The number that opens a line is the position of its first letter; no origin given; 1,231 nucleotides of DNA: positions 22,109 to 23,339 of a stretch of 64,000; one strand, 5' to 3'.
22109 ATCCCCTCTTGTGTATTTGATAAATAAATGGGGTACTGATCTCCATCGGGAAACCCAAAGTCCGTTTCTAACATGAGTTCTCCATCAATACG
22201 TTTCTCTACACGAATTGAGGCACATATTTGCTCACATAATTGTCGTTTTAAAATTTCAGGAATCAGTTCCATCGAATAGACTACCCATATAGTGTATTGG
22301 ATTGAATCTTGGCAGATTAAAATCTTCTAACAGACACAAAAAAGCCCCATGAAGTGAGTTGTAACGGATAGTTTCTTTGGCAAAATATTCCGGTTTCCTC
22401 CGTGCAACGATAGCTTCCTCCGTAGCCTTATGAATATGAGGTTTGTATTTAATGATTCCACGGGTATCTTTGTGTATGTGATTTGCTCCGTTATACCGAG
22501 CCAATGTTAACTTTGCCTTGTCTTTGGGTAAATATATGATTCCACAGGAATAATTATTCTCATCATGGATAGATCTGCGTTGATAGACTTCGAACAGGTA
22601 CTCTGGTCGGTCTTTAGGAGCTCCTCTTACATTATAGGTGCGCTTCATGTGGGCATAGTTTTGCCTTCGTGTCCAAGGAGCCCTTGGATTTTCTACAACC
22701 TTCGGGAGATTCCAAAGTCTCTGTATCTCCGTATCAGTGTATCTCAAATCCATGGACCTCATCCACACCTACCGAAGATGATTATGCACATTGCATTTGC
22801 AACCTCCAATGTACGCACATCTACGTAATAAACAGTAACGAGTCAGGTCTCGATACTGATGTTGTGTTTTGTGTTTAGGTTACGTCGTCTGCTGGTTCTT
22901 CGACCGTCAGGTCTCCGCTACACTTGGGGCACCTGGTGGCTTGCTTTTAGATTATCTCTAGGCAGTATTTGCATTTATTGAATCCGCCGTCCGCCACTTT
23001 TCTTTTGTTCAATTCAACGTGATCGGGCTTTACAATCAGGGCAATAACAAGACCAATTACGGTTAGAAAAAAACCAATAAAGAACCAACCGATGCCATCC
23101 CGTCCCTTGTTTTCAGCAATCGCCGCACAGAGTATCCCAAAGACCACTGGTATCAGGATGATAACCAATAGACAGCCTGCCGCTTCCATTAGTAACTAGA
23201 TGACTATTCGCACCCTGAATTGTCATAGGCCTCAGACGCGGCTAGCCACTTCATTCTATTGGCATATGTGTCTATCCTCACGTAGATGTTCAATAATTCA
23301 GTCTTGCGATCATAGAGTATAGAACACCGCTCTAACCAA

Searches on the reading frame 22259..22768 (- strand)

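Call 3: search_protein_families(library=pfam, proteins=[window:22259-22768:-], max_evalue=1)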
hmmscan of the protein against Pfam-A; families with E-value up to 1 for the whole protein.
window:22259-22768:- (170 aa): 1 family
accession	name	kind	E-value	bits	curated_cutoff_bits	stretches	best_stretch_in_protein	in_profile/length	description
PF22398.1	DUF6978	-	0.0036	18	29.6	1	11-119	2-101/133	Family of unknown function (DUF6978)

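Call 4: search_protein_families(library=ncbifam, proteins=[window:22259-22768:-], max_evalue=1)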
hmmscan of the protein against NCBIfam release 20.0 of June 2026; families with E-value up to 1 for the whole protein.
window:22259-22768:- (170 aa): 0 families

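Call 5: search_protein_families(library=padloc, proteins=[window:22259-22768:-], max_evalue=1)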
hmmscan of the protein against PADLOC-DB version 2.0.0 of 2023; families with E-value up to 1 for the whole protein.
window:22259-22768:- (170 aa): 0 families

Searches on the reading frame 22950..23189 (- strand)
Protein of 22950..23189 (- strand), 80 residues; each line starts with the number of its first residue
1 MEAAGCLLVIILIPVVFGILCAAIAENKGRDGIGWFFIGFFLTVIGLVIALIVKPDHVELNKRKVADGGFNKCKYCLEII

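Call 92: search_protein_families(library=pfam, proteins=[window:22950-23189:-], max_evalue=0.01)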
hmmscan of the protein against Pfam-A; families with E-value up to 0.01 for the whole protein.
window:22950-23189:- (80 aa): 1 family
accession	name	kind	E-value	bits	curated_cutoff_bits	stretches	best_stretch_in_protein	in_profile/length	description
PF07695.17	7TMR-DISM_7TM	-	0.001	19.4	29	1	7-52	126-171/205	7TM diverse intracellular signalling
